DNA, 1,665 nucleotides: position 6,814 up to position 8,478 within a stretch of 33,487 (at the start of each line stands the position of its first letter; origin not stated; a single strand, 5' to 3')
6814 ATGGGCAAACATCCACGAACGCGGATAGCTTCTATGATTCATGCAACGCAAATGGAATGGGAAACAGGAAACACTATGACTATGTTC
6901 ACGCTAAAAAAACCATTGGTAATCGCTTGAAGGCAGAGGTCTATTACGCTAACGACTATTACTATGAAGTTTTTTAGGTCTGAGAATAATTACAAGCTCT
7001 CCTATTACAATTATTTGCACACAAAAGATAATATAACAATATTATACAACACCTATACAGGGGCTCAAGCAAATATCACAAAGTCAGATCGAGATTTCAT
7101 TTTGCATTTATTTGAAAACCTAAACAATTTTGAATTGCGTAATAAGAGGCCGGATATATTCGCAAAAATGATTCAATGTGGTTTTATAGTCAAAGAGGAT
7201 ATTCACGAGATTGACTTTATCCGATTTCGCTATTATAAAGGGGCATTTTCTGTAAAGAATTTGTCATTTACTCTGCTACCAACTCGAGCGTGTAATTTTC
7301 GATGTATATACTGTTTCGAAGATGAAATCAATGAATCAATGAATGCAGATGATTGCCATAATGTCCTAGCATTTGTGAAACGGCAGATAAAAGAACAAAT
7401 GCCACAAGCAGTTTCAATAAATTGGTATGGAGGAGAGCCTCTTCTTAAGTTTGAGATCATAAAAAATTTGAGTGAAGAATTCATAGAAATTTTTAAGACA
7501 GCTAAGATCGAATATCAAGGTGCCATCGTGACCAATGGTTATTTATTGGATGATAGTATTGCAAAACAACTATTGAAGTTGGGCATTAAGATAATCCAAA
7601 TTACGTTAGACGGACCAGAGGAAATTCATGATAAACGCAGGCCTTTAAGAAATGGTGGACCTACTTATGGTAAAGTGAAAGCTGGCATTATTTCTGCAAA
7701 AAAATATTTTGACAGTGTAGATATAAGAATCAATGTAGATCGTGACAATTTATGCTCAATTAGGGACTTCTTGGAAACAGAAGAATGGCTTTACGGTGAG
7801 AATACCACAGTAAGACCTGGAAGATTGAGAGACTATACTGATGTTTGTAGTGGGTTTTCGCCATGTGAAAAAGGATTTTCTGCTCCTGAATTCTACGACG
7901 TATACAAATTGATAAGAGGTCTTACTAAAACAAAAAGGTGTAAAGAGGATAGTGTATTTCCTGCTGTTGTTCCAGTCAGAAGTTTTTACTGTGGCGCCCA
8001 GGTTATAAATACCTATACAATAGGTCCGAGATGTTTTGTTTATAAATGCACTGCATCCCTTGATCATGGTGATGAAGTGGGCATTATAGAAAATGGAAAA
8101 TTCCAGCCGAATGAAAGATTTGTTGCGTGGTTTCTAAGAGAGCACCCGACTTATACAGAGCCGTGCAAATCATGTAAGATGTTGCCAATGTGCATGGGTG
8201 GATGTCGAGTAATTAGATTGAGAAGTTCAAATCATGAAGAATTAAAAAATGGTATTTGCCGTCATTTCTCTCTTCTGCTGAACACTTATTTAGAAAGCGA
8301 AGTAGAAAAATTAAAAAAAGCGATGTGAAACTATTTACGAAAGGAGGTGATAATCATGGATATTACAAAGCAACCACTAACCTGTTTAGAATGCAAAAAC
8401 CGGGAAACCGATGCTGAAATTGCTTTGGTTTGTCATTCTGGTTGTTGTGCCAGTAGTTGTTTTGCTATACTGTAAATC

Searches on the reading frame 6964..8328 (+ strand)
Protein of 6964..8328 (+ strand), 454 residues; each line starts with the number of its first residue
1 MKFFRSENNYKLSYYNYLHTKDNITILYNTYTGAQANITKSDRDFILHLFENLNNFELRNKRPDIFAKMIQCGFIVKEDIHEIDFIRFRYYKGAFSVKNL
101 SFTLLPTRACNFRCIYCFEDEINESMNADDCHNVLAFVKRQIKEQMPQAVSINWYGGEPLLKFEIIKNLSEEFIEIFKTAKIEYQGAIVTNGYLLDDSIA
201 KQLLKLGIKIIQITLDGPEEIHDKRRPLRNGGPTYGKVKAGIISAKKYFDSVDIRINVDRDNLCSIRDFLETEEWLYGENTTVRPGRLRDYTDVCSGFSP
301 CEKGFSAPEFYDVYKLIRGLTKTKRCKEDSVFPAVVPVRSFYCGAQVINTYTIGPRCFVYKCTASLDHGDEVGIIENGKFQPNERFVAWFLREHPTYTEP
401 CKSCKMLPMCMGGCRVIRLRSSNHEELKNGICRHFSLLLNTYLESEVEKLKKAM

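Call 5: search_protein_families(library=pfam, proteins=[window:6964-8328:+])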
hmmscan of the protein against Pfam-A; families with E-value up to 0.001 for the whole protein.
window:6964-8328:+ (454 aa): 2 families
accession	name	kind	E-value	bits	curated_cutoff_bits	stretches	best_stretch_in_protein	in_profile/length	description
PF04055.27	Radical_SAM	-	1.4e-18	68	29.5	1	105-271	2-164/166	Radical SAM superfamily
PF13353.11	Fer4_12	-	1.9e-06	28.7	22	1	108-226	13-124/137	4Fe-4S single cluster domain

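Call 7: search_protein_families(library=ncbifam, proteins=[window:6964-8328:+], max_evalue=0.1)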
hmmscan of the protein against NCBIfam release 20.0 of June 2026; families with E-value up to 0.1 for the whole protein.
window:6964-8328:+ (454 aa): 73 families (the best 25 are shown)
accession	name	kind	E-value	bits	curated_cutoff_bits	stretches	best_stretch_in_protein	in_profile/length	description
TIGR04334.1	rSAM_Clo7bot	equivalog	1.8e-72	244.4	600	1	12-443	2-434/440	radical SAM/SPASM domain Clo7bot peptide maturase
NF038107.1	rSAM_NF038107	equivalog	4.4e-66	223.5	600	1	11-422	2-408/444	Cys-every-fifth radical SAM/SPASM peptide maturase CefB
TIGR04463.1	rSAM_vs_C_rich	equivalog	3.8e-55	187.4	525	1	18-416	5-396/438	TIGR04463 family radical SAM/SPASM RiPP maturase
NF052473.1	rSAM_FlmE_OhkG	exception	2.8e-44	151.6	500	1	11-411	2-424/481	FlmE/OhkG family radical SAM/SPASM peptide maturase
TIGR04280.1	geopep_mat_rSAM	hypoth_equivalog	2.5e-36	125.6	400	2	23-262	17-246/428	geopeptide radical SAM maturase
NF047865.1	rSAM_PapB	equivalog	3.8e-28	98.7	340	2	101-264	4-167/330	PapB family radical SAM/SPASM ranthipeptide maturase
TIGR03942.1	sulfatase_rSAM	equivalog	2e-25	89.6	349.45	2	108-249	9-152/363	anaerobic sulfatase maturase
TIGR04068.1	rSAM_ocin_clost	equivalog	3e-24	85.7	500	1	55-282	38-274/462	Cys-rich peptide radical SAM maturase CcpM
NF041298.1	rSAM_mat_DynA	equivalog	2.7e-21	76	450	1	105-269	6-170/356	dynobactin maturation radical SAM/SPASM protein DynA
TIGR04064.1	rSAM_nif11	equivalog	4.5e-21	75.1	518.7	1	101-242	79-221/459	nif11-like peptide radical SAM maturase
TIGR03978.1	rSAM_paired_1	equivalog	9.4e-20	70.8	370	1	87-249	70-231/466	His-Xaa-Ser system radical SAM maturase HxsB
NF010321.0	PRK13758.1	equivalog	1.3e-18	67.3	441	2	98-258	2-166/370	anaerobic sulfatase-maturase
NF035951.1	rSAM_RumMC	equivalog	2.9e-18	65.8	720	1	106-245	118-259/510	RumMC family radical SAM sactipeptide maturase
NF041707.1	rSAM_YhhB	equivalog_domain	4e-18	65.4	445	1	110-247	12-154/369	cyclophane-forming radical SAM/SPASM peptide maturase YhhB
NF038170.1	lachnocin_rSAM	equivalog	6.7e-17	61.5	550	1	93-243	69-221/440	lachnocin radical SAM maturase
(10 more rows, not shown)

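Call 9: find_related_loci(query=window:6964-8328:+, collection=genome_contigs, flank=4000)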
Query window:6964-8328:+ (454 aa) in genome_contigs; peptide patterns used: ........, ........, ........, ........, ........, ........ (x = any residue, [..] = any of these).
156 stretches matched a pattern; 1 encode a relative of the query (tblastn E <= 1e-3); 1 distinct loci.
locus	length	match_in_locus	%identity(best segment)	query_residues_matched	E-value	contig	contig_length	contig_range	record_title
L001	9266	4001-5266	27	11-443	3e-32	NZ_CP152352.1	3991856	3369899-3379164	Segatella copri strain HDD05 chromosome, complete genome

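Call 13: find_encoding_contigs(protein=window:6964-8328:+, flank=10000)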
Protein window:6964-8328:+ (454 aa): 1 contig read that carries it; 1 place shown.
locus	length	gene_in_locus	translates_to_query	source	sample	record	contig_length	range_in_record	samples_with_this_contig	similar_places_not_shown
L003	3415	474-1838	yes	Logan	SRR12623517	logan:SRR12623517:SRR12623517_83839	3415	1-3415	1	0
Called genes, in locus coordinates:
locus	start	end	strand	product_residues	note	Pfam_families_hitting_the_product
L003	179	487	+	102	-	-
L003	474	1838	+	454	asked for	PF04055:Radical_SAM, PF13353:Fer4_12 (weak)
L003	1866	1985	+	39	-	-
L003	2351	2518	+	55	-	-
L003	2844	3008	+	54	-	-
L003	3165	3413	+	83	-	?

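Call 16: find_homologous_proteins(query=window:6964-8328:+, max_evalue=1e-20)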
Query window:6964-8328:+ (454 aa): 2841 proteins with E <= 1e-20 among 7129 candidates; the best 120 are listed.
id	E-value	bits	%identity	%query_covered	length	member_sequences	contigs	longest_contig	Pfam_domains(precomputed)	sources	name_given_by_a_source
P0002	0.0e+0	1065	100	100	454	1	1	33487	PF04055.28,PF13353.12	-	-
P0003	2.3e-171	589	56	97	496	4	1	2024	PF04055.28,PF13353.12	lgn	-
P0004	2.9e-169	582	54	98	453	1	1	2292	PF04055.28,PF13353.12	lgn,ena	-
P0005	8.9e-153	528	54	98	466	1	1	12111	PF04055.28,PF13353.12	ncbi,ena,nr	ncbi:radical SAM protein [candidate division WOR-3 bacterium]|nr:radical SAM protein [candidate divi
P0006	8.3e-152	524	53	98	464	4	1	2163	PF04055.28,PF13353.12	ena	-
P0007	1.4e-150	520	57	83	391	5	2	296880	PF04055.28,PF13353.12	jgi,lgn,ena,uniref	uniref:Radical SAM protein n=1 Tax=candidate division WOR-3 bacterium TaxID=2052148 RepID=A0A7V0Z5M9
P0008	2.1e-140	487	48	98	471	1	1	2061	PF04055.28,PF13353.12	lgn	-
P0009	3.0e-126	440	44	96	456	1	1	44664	PF04055.28,PF13353.12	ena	-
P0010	1.8e-118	414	44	98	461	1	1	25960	PF04055.28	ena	-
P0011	2.3e-116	408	42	98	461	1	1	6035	PF04055.28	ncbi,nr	ncbi:radical SAM protein [Candidatus Bathyarchaeota archaeon]|nr:radical SAM protein [Candidatus Bat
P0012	1.1e-114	402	43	98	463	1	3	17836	PF04055.28,PF13353.12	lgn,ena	-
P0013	2.8e-113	397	56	55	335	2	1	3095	PF04055.28,PF13353.12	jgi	jgi:uncharacterized protein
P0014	7.2e-108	380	50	72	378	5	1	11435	PF04055.28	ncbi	ncbi:MAG: radical SAM protein [bacterium]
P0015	7.7e-106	373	39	98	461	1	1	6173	PF04055.28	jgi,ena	-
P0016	2.8e-103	364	38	98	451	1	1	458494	PF04055.28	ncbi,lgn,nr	ncbi:radical SAM protein [candidate division TA06 bacterium]|nr:radical SAM protein [candidate divis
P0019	2.7e-82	295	36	94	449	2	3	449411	PF04055.28,PF13353.12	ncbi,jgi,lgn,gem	-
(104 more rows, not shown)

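Call 18: find_encoding_contigs(protein=P0005, flank=5000, max_places=2)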
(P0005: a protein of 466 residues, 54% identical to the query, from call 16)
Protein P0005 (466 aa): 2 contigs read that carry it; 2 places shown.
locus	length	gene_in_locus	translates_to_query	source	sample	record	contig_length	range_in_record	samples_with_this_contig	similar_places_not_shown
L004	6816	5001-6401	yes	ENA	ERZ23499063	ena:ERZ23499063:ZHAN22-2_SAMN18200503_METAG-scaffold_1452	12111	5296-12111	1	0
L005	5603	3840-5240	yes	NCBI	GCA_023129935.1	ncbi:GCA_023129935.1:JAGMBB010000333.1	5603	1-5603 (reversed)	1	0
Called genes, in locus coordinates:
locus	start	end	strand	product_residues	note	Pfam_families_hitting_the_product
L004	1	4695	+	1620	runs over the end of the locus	PF00069:Pkinase, PF07714:PK_Tyr_Ser-Thr, PF13424:TPR_12, PF17874:TPR_MalT, PF13424:TPR_12, PF00158:Sigma54_activat, PF14532:Sigma54_activ_2, PF25601:AAA_lid_14, +21 more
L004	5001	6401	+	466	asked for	PF04055:Radical_SAM, PF13353:Fer4_12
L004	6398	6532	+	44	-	-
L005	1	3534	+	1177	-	PF13424:TPR_12, PF17874:TPR_MalT, PF13424:TPR_12, PF00515:TPR_1 (weak), PF00158:Sigma54_activat, PF14532:Sigma54_activ_2, PF25601:AAA_lid_14, PF02954:HTH_8, +13 more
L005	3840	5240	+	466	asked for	PF04055:Radical_SAM, PF13353:Fer4_12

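Call 19: find_encoding_contigs(protein=P0007, flank=5000, max_places=2)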
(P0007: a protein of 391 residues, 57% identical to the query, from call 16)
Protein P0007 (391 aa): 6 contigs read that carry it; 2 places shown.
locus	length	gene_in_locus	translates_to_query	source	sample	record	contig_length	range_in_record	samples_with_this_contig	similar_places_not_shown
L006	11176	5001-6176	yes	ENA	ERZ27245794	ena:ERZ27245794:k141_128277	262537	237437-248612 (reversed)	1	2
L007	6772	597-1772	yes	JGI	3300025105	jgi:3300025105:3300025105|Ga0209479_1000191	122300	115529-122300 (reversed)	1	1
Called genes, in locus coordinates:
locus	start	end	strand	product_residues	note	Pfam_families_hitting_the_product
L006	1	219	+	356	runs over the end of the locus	PF00005:ABC_tran, PF13304:AAA_21 (faint), PF17912:OB_MalK (weak)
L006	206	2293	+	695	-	PF00912:Transgly, PF00905:Transpeptidase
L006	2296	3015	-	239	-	PF01996:F420_ligase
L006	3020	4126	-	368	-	PF00465:Fe-ADH, PF13685:Fe-ADH_2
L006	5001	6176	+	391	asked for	PF04055:Radical_SAM, PF13353:Fer4_12 (weak)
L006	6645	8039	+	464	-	PF18962:Por_Secre_tail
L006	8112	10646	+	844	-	PF13620:CarboxypepD_reg, PF13715:CarbopepD_reg_2, PF00593:TonB_dep_Rec_b-barrel, PF25183:OMP_b-brl_4 (faint)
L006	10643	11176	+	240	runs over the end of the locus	-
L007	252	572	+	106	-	-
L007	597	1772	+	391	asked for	PF04055:Radical_SAM, PF13353:Fer4_12 (weak)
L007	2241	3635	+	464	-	PF18962:Por_Secre_tail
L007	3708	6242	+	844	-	PF13620:CarboxypepD_reg, PF13715:CarbopepD_reg_2, PF00593:TonB_dep_Rec_b-barrel, PF25183:OMP_b-brl_4 (faint)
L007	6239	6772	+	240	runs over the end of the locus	-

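Call 20: find_encoding_contigs(protein=P0003, flank=5000, max_places=2)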
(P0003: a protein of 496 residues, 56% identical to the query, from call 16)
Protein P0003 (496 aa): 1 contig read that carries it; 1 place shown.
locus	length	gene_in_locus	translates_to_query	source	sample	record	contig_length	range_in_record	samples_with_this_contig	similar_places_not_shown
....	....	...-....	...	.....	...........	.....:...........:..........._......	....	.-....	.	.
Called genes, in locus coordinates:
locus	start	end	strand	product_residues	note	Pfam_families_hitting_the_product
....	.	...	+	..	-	?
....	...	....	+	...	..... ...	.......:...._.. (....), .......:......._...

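Call 21: find_encoding_contigs(protein=P0004, flank=5000, max_places=2)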
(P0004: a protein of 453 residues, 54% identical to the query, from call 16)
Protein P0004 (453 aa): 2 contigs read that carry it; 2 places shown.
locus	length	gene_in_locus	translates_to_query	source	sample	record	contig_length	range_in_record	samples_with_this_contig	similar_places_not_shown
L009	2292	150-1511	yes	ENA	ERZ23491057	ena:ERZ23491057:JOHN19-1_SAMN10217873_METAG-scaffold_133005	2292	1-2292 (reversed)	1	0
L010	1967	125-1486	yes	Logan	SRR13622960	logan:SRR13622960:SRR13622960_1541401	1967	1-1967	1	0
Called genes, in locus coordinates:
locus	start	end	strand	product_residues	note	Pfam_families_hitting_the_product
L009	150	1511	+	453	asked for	PF04055:Radical_SAM, PF13353:Fer4_12 (weak)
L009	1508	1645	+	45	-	-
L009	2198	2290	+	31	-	?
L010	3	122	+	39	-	?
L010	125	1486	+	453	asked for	PF04055:Radical_SAM, PF13353:Fer4_12 (weak)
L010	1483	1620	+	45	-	-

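Call 28: find_encoding_contigs(protein=P0009, flank=5000, max_places=1)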
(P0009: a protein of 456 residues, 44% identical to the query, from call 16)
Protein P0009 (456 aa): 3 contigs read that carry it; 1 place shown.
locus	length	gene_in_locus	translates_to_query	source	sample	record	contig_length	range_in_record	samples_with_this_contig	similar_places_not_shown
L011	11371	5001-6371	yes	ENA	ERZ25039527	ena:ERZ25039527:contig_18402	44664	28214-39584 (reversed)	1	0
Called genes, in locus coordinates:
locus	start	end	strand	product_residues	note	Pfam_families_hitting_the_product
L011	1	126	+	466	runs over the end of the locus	PF05402:PqqD (weak), PF13353:Fer4_12 (weak), PF04055:Radical_SAM, PF13186:SPASM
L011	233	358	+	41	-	-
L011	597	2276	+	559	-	PF00664:ABC_membrane, PF00005:ABC_tran, PF02463:SMC_N (weak)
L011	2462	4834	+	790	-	PF02129:Peptidase_S15 (faint), PF00326:Peptidase_S9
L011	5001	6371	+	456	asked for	PF04055:Radical_SAM, PF13353:Fer4_12 (weak)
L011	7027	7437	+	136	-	PF00383:dCMP_cyt_deam_1 (weak)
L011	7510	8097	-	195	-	-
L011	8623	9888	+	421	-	PF22053:DUF6938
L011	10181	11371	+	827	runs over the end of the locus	PF00343:Phosphorylase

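Call 29: find_encoding_contigs(protein=P0010, flank=10000, max_places=1)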
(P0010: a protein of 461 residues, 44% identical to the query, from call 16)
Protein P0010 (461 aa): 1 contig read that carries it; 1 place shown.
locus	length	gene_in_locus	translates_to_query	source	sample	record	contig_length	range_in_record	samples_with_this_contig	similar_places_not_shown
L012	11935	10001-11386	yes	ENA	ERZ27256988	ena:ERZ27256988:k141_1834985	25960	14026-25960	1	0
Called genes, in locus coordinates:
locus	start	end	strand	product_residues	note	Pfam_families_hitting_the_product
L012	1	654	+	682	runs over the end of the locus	PF01590:GAF, PF13185:GAF_2, PF13492:GAF_3, PF00990:GGDEF, PF24898:GGDEF_GdpP (weak), PF00158:Sigma54_activat, PF14532:Sigma54_activ_2, PF25601:AAA_lid_14, +1 more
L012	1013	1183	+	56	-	-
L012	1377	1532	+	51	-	-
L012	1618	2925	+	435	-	PF04055:Radical_SAM, PF13353:Fer4_12 (weak)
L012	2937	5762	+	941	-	PF08126:Propeptide_C25, PF01364:Peptidase_C25, PF13860:FlgD_ig (weak), PF18962:Por_Secre_tail (faint)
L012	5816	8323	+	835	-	PF08126:Propeptide_C25, PF01364:Peptidase_C25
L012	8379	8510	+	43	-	-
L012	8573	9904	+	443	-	PF04055:Radical_SAM, PF13353:Fer4_12 (weak)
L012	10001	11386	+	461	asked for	PF04055:Radical_SAM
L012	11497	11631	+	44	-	-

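Call 30: find_encoding_contigs(protein=P0016, flank=5000, max_places=1)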
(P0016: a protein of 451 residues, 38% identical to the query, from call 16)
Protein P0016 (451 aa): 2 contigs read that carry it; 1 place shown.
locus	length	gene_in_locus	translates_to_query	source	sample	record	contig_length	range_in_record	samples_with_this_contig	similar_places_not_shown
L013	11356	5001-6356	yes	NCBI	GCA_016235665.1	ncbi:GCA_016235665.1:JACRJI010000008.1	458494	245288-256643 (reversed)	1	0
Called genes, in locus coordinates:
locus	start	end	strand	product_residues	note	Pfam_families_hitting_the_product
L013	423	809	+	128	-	-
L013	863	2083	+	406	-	-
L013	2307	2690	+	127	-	-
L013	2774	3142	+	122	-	-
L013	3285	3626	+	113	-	-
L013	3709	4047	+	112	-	-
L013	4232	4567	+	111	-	-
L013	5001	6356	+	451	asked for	PF04055:Radical_SAM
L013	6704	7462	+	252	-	-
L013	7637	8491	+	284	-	-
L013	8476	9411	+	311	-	-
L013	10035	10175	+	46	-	-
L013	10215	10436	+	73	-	-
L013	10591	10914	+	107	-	-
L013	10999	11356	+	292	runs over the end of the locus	PF01471:PG_binding_1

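Call 31: find_encoding_contigs(protein=P0008, flank=5000, max_places=1)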
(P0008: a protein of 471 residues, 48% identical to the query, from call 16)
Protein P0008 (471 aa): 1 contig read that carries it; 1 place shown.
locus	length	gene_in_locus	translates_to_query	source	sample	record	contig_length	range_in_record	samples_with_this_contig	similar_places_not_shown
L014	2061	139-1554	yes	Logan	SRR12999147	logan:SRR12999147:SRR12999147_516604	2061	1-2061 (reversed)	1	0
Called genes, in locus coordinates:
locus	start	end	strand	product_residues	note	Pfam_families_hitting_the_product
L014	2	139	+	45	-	?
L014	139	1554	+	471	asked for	PF04055:Radical_SAM, PF13353:Fer4_12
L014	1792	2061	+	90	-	?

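Call 51: search_solved_structures(query=window:6964-8328:+, max_evalue=0.001)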
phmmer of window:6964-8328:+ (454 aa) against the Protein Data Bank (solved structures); distinct sequences matched with E-value up to 0.001: 6.
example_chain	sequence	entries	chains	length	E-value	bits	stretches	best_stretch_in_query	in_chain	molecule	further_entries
4k37_A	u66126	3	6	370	1.4e-14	57.1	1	102-252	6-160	Anaerobic sulfatase-maturating enzyme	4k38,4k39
4k36_A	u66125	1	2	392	2.2e-14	56.5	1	102-252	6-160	Anaerobic sulfatase-maturating enzyme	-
5wgg_A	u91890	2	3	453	6.6e-10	41.7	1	106-415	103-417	Radical SAM domain protein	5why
8vpo_A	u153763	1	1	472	2.4e-06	29.9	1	51-222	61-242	Radical SAM core domain-containing protein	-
9gm3_A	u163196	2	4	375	2.8e-06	29.7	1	107-249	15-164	ChlB radical SAM domain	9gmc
5v1q_A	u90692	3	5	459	0.00023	23.4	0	392-433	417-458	Radical SAM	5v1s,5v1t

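Call 72: predict_structure(alignment_id=A6)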
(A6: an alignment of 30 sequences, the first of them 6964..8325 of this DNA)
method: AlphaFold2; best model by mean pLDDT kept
length: 454 residues; sequences in the alignment: 30
mean_pLDDT: 92.1   pTM: 0.89
mean pLDDT of the five models: 92.1, 92.0, 91.9, 90.3, 89.8
residues with pLDDT >= 90: 351; 70-90: 88; 50-70: 10; < 50: 5
segments of 3 or more residues with pLDDT < 50: 1-5
pLDDT, mean of each block of 10 residues (from residue 1): 59 96 94 93 91 93 95 96 97 93 95 77 91 98 95 94 98 97 95 97 98 96 93 97 98 95 94 97 92 82 86 91 87 76 94 97 91 98 95 92 93 91 86 89 92 90
secondary structure, 60 per line:
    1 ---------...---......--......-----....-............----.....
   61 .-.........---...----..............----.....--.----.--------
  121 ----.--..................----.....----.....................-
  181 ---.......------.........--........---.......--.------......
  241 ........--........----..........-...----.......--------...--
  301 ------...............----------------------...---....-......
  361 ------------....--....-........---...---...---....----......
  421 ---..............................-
elements in order: E10-12 E16-21 E24-29 E35-38 H40-51 H56-61 H63-71 E75-77 H82-95 E100-104 H128-145 E150-154 H159-179 E184-190 H197-205 E208-215 H219-225 H235-248 E251-258 H263-272 E281-287 H307-321 E350-353 E358-360 E373-376 E379-382 H384-391 H407-410 H415-420 H424-453

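Call 74: fold_search(model_id=the predicted structure, library=pdb)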
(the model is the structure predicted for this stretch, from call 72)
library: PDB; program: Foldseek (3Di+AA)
matches with E <= 10: 1770; with E <= 0.001: 103
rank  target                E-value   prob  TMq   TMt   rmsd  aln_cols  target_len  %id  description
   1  5why_A                2.1e-17  1.00  0.62  0.66   7.2       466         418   17  Structural Insights into Thioether Bond Formation in the Biosynthesis of Sactipeptides (released 2017-07-26)
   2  5why_B                6.1e-17  1.00  0.62  0.66   7.3       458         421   17  Structural Insights into Thioether Bond Formation in the Biosynthesis of Sactipeptides (released 2017-07-26)
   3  5wgg_A                1.7e-16  1.00  0.57  0.59   7.0       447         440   18  Structural Insights into Thioether Bond Formation in the Biosynthesis of Sactipeptides (released 2017-07-26)
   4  8vpo                  1.9e-16  1.00  0.64  0.65   6.3       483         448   17  X-Ray Crystal Structure of TigE from Paramaledivibacter caminithermalis (released 2024-02-07)
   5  4k37_A                1.4e-15  1.00  0.55  0.67   5.5       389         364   19  Native anSMEcpe with bound AdoMet (released 2013-05-08)
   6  4k39_A                1.5e-15  1.00  0.55  0.67   5.7       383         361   19  Native anSMEcpe with bound AdoMet and Cp18Cys peptide (released 2013-05-08)
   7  4k36_A                4.0e-15  1.00  0.56  0.65   5.5       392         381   19  His6 tagged anSMEcpe with bound AdoMet (released 2013-05-08)
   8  4k38_A                6.0e-15  1.00  0.56  0.66   5.5       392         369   19  Native anSMEcpe with bound AdoMet and Kp18Cys peptide (released 2013-05-08)
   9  5v1q_B                6.4e-15  1.00  0.47  0.49  13.9       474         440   16  Crystal structure of Streptococcus suis SuiB (released 2017-08-30)
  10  4k39_B                1.2e-14  1.00  0.59  0.73   4.9       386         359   19  Native anSMEcpe with bound AdoMet and Cp18Cys peptide (released 2013-05-08)
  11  4k37_B                1.8e-14  1.00  0.56  0.68   5.8       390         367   19  Native anSMEcpe with bound AdoMet (released 2013-05-08)
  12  4k36_B                2.4e-14  1.00  0.59  0.71   4.7       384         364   20  His6 tagged anSMEcpe with bound AdoMet (released 2013-05-08)
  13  5v1q_A                2.4e-14  1.00  0.47  0.50  13.7       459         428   16  Crystal structure of Streptococcus suis SuiB (released 2017-08-30)
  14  5v1t_A                2.5e-14  1.00  0.49  0.50  13.8       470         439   16  Crystal structure of Streptococcus suis SuiB bound to precursor peptide SuiA (released 2017-08-30)
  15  5v1s_B                7.8e-14  1.00  0.46  0.49  13.8       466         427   14  Crystal structure of Streptococcus suis SuiB bound to S-adenosylmethionine (released 2017-08-30)
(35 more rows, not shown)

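Call 76: find_encoding_contigs(protein=P0019, flank=3000, max_places=3)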
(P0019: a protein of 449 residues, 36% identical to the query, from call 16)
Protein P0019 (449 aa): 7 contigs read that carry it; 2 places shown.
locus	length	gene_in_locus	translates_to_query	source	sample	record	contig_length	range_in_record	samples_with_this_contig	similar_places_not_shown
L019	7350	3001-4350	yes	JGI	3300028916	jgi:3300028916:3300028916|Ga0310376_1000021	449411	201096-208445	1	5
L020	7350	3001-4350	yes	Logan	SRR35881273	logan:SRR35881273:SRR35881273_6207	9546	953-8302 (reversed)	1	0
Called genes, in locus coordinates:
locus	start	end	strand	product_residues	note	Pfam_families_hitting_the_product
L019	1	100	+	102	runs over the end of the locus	-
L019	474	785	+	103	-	-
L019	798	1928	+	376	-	-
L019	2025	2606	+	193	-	-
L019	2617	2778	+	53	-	-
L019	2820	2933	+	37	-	-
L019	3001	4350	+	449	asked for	PF04055:Radical_SAM, PF13353:Fer4_12 (weak)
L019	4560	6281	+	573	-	PF10592:AIPR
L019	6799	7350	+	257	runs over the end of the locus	-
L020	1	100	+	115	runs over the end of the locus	-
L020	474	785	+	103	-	-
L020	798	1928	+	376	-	-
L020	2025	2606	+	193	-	-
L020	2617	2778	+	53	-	-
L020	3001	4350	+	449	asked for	PF04055:Radical_SAM, PF13353:Fer4_12 (weak)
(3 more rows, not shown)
